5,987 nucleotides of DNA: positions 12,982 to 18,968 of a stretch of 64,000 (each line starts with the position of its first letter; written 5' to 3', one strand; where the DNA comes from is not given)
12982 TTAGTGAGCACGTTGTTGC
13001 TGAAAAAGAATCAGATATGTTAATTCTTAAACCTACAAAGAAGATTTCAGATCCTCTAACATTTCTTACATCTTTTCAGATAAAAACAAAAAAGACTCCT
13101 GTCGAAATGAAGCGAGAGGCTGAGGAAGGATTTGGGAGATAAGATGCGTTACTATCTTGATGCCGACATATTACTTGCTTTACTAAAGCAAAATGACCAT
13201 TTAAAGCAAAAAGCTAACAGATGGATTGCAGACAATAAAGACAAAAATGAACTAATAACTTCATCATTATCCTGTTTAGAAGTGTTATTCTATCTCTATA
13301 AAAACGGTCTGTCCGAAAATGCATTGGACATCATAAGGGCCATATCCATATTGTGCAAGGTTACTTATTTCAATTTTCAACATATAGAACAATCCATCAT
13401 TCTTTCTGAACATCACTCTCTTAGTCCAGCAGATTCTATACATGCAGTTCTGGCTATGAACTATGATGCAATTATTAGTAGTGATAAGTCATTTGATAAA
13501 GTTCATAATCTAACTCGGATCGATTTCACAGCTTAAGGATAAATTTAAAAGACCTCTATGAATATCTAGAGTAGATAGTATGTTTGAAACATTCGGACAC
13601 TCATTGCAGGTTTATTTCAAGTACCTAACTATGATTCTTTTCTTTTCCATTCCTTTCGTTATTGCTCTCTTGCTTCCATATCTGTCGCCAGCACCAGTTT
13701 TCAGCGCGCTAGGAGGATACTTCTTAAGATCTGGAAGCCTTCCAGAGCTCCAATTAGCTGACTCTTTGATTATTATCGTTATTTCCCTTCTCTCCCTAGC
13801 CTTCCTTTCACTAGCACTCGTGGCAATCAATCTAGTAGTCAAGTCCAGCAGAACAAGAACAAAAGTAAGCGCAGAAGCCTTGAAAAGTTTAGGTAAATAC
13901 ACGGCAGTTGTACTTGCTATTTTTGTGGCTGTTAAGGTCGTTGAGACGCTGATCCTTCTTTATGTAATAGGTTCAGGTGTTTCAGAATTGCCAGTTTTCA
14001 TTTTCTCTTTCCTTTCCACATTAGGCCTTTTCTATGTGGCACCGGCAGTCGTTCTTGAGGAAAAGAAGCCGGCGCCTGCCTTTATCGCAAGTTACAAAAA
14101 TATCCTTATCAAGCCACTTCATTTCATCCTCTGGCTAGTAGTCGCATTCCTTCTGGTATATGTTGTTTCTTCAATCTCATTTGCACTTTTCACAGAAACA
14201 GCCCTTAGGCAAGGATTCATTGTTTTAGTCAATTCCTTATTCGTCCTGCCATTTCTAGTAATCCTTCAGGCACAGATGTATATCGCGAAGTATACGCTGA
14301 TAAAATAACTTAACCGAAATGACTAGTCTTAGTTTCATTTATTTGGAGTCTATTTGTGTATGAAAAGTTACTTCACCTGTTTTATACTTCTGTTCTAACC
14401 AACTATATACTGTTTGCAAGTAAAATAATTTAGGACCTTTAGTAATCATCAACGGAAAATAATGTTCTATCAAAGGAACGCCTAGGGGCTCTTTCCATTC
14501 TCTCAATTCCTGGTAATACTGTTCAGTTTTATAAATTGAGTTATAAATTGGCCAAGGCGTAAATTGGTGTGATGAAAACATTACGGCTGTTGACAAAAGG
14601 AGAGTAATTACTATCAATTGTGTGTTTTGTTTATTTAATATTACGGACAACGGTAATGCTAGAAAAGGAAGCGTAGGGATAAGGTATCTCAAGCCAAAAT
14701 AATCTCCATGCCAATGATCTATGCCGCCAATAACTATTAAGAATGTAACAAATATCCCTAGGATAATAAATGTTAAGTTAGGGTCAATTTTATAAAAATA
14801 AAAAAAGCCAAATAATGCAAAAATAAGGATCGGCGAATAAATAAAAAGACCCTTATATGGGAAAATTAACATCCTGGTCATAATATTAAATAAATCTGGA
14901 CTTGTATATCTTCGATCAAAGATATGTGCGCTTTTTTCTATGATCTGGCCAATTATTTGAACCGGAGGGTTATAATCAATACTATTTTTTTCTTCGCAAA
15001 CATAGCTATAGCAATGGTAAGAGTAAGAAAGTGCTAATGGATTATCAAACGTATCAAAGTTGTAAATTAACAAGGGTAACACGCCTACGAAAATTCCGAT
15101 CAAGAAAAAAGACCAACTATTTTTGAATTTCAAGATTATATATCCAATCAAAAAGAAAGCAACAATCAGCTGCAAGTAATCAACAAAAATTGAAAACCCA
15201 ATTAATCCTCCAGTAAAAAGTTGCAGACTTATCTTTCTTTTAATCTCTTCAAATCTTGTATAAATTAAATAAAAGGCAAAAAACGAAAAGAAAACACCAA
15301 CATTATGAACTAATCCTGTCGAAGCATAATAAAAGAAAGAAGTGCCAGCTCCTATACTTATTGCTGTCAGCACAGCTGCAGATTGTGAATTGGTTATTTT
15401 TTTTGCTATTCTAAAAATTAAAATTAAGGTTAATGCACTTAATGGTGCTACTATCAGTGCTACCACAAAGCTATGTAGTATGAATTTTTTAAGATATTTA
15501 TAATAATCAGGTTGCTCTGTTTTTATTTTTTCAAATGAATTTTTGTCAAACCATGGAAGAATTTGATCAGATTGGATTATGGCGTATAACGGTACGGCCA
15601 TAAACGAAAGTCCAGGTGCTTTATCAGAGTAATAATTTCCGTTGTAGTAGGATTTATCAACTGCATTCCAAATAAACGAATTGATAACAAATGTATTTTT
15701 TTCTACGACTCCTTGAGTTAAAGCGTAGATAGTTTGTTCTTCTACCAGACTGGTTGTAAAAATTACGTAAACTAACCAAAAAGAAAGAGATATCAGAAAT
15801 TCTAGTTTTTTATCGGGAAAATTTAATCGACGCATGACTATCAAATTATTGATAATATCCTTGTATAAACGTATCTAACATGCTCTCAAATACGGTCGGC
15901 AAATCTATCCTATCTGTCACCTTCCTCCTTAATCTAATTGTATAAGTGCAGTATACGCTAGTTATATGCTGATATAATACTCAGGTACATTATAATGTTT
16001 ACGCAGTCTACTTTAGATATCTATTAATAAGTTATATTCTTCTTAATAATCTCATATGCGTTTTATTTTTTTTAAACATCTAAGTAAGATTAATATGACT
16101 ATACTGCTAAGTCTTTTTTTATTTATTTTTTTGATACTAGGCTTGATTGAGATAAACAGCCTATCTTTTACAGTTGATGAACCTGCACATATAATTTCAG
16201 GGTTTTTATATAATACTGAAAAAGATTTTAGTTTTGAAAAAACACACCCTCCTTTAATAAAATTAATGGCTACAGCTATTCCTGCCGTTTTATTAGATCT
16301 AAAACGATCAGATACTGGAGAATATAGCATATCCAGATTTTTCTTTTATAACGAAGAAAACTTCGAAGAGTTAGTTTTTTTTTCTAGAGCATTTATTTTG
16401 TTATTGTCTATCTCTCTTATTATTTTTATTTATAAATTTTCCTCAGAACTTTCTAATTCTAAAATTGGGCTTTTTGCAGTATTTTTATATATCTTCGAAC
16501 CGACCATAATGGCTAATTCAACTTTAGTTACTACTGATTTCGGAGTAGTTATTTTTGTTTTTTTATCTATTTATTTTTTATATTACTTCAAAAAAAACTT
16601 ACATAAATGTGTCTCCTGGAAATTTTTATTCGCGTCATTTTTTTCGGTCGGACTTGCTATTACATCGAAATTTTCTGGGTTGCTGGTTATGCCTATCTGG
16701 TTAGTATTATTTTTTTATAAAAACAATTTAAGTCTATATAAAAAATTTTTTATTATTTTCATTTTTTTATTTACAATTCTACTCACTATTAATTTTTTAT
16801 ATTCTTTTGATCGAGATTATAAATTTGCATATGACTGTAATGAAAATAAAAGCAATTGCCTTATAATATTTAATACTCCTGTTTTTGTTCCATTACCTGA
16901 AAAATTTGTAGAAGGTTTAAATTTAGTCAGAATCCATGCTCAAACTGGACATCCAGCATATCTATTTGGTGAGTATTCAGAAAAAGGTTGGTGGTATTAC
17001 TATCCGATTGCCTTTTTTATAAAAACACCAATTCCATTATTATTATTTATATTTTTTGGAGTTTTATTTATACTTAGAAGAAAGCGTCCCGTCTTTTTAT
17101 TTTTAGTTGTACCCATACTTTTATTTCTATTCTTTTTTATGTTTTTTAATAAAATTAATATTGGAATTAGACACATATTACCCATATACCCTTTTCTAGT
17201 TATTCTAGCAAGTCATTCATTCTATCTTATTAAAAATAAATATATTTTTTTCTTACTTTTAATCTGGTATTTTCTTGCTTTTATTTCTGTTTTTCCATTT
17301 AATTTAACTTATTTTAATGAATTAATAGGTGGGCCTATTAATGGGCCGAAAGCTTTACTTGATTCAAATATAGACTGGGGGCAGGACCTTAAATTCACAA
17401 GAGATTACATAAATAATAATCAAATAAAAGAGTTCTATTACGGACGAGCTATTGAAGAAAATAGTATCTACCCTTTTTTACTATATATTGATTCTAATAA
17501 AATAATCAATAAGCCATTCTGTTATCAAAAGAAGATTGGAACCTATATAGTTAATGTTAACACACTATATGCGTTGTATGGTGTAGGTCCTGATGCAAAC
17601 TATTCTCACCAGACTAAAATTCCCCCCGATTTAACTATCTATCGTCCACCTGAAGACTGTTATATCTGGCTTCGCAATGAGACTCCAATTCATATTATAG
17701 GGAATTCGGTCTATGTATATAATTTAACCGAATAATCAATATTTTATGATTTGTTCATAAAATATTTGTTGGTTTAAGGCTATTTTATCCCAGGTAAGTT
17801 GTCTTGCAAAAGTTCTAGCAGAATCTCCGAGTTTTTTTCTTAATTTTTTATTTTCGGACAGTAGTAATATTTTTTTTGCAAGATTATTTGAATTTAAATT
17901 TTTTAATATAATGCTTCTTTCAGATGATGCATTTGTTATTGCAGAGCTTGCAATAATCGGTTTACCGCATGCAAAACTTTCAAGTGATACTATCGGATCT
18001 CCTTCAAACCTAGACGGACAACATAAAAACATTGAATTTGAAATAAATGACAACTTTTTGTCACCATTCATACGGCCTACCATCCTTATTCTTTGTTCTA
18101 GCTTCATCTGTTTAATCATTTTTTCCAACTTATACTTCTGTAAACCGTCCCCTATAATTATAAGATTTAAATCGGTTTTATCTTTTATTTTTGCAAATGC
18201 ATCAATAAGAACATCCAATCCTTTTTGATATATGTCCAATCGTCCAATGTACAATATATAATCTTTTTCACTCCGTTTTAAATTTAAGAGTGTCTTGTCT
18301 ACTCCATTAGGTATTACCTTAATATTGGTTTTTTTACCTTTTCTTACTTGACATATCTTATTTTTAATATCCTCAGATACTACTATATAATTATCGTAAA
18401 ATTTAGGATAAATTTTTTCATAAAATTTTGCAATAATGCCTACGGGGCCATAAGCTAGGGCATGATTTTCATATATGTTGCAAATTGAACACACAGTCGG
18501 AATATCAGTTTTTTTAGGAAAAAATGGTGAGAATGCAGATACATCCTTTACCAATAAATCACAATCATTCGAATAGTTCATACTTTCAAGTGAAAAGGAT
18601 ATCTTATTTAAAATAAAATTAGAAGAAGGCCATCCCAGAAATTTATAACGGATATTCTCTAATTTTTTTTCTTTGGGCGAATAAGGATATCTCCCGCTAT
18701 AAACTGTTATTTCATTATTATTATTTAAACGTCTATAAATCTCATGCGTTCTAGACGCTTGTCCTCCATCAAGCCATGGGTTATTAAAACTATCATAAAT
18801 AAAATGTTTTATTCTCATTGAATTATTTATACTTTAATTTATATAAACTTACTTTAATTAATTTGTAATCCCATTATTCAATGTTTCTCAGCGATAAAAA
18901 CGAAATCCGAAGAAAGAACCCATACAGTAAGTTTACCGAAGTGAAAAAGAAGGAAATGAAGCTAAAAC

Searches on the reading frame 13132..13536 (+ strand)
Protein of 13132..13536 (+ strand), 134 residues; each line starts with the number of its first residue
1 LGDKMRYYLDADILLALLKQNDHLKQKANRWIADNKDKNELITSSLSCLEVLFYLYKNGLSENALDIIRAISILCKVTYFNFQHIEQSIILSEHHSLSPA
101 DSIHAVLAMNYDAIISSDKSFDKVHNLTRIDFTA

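Call 7: search_protein_families(library=pfam, proteins=[window:13132-13536:+], max_evalue=0.001)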
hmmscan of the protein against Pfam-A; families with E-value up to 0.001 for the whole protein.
window:13132-13536:+ (134 aa): 1 family
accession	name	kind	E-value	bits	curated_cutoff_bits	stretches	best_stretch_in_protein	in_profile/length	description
PF01850.27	PIN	-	1.7e-13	51.7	23.6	1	7-124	1-117/120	PIN domain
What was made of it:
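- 13132..13536 (+): PIN-domain (VapC-like) toxin gene near the left border of the island. Pfam PIN E=2e-13 (call 7).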

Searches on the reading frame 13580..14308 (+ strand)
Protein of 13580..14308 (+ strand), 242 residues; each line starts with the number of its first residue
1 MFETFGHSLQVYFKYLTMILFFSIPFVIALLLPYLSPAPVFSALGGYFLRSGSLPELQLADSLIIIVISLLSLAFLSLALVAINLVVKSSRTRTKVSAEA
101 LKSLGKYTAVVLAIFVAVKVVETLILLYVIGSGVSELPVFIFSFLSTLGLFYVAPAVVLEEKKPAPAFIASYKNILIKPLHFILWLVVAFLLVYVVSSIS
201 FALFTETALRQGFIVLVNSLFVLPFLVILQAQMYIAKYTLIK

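Call 7: search_protein_families(library=pfam, proteins=[window:13580-14308:+], max_evalue=0.001)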
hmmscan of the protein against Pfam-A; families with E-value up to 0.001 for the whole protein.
window:13580-14308:+ (242 aa): 0 families

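Call 14: find_encoding_contigs(protein=window:13580-14308:+, flank=10000, max_places=8)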
Protein window:13580-14308:+ (242 aa): 1 contig read that carries it; 1 place shown.
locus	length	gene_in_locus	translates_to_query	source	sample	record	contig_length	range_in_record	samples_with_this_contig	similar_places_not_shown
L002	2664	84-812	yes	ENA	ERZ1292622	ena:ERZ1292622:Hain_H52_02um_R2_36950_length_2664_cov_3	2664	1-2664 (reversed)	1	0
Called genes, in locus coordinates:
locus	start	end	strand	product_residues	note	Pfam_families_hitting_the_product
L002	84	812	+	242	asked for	-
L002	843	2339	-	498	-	PF13231:PMT_2 (weak)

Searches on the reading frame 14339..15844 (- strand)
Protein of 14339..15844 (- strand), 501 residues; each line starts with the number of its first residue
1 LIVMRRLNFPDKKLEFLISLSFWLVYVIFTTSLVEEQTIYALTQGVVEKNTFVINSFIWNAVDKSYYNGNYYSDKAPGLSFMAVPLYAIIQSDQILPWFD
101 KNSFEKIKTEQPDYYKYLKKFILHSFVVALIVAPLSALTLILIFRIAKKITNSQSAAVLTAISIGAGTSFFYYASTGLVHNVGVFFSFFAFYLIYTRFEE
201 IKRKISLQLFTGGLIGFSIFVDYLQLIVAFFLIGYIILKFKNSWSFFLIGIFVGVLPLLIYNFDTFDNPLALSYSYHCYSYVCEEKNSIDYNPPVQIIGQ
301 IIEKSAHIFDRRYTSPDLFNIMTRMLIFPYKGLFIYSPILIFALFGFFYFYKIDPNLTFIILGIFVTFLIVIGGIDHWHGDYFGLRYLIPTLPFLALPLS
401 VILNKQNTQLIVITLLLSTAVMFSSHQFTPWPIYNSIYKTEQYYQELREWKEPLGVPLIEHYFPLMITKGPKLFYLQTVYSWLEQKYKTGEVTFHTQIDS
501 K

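Call 5: search_protein_families(library=pfam, proteins=[window:14339-15844:-], max_evalue=0.01)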
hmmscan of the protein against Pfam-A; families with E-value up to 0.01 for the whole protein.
window:14339-15844:- (501 aa): 1 family
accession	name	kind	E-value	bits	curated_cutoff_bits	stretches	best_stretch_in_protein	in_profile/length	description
PF13231.12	PMT_2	-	3.7e-06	27.7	26.1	1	125-260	21-159/160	Dolichyl-phosphate-mannose-protein mannosyltransferase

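Call 18: search_protein_families(library=ncbifam, proteins=[window:14339-15844:-], max_evalue=0.01)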
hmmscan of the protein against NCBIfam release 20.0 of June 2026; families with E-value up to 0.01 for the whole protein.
window:14339-15844:- (501 aa): 1 family
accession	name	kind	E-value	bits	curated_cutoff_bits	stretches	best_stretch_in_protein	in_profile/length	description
NF047440.1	LA3751_2_3_fam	subfamily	3.7e-13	49.1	200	2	329-449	279-401/460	LA_3751/LA_3752 family putative glycosyltransferase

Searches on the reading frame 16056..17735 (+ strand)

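Call 5: search_protein_families(library=pfam, proteins=[window:16056-17735:+], max_evalue=0.01)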
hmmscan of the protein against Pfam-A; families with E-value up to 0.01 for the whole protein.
window:16056-17735:+ (559 aa): 2 families
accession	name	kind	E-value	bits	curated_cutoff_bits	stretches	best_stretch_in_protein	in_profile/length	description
PF02366.24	PMT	-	8.4e-10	39.1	22.7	1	19-248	4-231/245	Dolichyl-phosphate-mannose-protein mannosyltransferase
PF13231.12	PMT_2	-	4.5e-08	33.9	26.1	1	113-242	27-152/160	Dolichyl-phosphate-mannose-protein mannosyltransferase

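Call 18: search_protein_families(library=ncbifam, proteins=[window:16056-17735:+], max_evalue=0.01)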
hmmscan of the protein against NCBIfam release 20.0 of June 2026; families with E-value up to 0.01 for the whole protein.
window:16056-17735:+ (559 aa): 0 families

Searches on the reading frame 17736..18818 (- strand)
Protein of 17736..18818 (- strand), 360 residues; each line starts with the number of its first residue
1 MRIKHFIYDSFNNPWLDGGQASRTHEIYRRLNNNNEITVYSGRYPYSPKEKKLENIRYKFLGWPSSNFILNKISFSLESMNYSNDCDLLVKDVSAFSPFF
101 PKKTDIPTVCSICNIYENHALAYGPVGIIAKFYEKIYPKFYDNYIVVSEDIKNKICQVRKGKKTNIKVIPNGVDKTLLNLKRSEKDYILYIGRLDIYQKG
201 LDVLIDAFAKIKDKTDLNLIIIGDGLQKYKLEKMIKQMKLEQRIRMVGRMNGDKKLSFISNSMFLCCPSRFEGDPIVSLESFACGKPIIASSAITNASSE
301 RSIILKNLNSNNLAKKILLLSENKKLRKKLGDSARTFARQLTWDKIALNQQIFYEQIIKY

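Call 5: search_protein_families(library=pfam, proteins=[window:17736-18818:-], max_evalue=0.01)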
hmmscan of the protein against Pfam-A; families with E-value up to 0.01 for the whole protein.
window:17736-18818:- (360 aa): 4 families
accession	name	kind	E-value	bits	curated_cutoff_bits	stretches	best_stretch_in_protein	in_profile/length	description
PF00534.26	Glycos_transf_1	-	4.4e-31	108.2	26.4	1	180-336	10-171/172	Glycosyl transferases group 1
PF13692.12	Glyco_trans_1_4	-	2.7e-24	86.5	27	1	186-323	2-142/142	Glycosyl transferases group 1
PF13439.12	Glyco_transf_4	-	1.9e-11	44.7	28.5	1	18-175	2-168/170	Glycosyltransferase Family 4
PF20706.3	GT4-conflict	-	5.1e-05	22.9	26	1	178-293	190-313/385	Family 4 Glycosyltransferase in conflict systems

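Call 79: search_protein_families(library=ncbifam, proteins=[window:17736-18818:-], max_evalue=0.00001)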
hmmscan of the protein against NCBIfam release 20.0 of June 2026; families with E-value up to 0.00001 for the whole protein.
window:17736-18818:- (360 aa): 24 families
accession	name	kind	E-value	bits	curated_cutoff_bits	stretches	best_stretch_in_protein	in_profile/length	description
NF041010.1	glycosy_Agl16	equivalog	1.5e-26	93.1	575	1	127-356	120-350/352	glycosylation protein Agl16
NF050063.1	ProtGlycPglJ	equivalog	3.2e-22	79.2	500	1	127-351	131-358/363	N-acetylgalactosamine-N,N'-diacetylbacillosaminyl-diphospho-undecaprenol 4-alpha-N-acetylgalactosaminyltransferase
NF038295.1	EPS_HpsP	equivalog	9e-17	61.1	550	1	159-358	171-388/388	hormogonium polysaccharide biosynthesis glycosyltransferase HpsP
TIGR03999.1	thiol_BshA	equivalog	1.4e-16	60.4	273.7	1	144-358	148-374/375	N-acetyl-alpha-D-glucosaminyl L-malate synthase BshA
TIGR03088.1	stp2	hypoth_equivalog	2.8e-16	59.6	409.05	1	134-357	130-373/374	TIGR03088 family PEP-CTERM/XrtA system glycosyltransferase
NF007396.0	PRK09922.1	equivalog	1.3e-15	57.1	385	1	139-310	134-305/361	lipopolysaccharide 1,6-galactosyltransferase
NF046085.1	XrtY_assoc_Gly1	equivalog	7.3e-15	54.7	400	1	146-358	166-385/387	XrtY-associated glycosyltransferase XYAG1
NF041876.1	EPS_EpsE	equivalog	2.2e-14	53.5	400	1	145-336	166-374/389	exopolysaccharide biosynthesis GT4 family glycosyltransferase EpsE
TIGR04063.1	stp3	hypoth_equivalog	1.7e-13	50.2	442.05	1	135-358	152-396/397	TIGR04063 family PEP-CTERM/XrtA system glycosyltransferase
NF047684.1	TeichurnBiosyTuaC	equivalog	7.8e-13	48.1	550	1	183-331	217-362/391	teichuronic acid biosynthesis protein TuaC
TIGR02149.1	glgA_Coryne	subfamily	1.8e-12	47.1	302.4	1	142-357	146-390/391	glycogen synthase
TIGR03449.1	mycothiol_MshA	equivalog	4.3e-12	45.7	462.5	1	184-358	219-404/406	D-inositol-3-phosphate glycosyltransferase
TIGR04047.1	MSMEG_0565_glyc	hypoth_equivalog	1e-11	44.5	259.85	1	142-355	140-372/373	MSMEG_0565 family glycosyltransferase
NF012028.0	PRK15484.1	subfamily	2.8e-11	43.1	618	1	165-346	174-367/380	lipopolysaccharide N-acetylglucosaminyltransferase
NF038298.1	EPS_HpsO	equivalog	4.3e-11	42.2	575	1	161-358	165-388/388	hormogonium polysaccharide biosynthesis glycosyltransferase HpsO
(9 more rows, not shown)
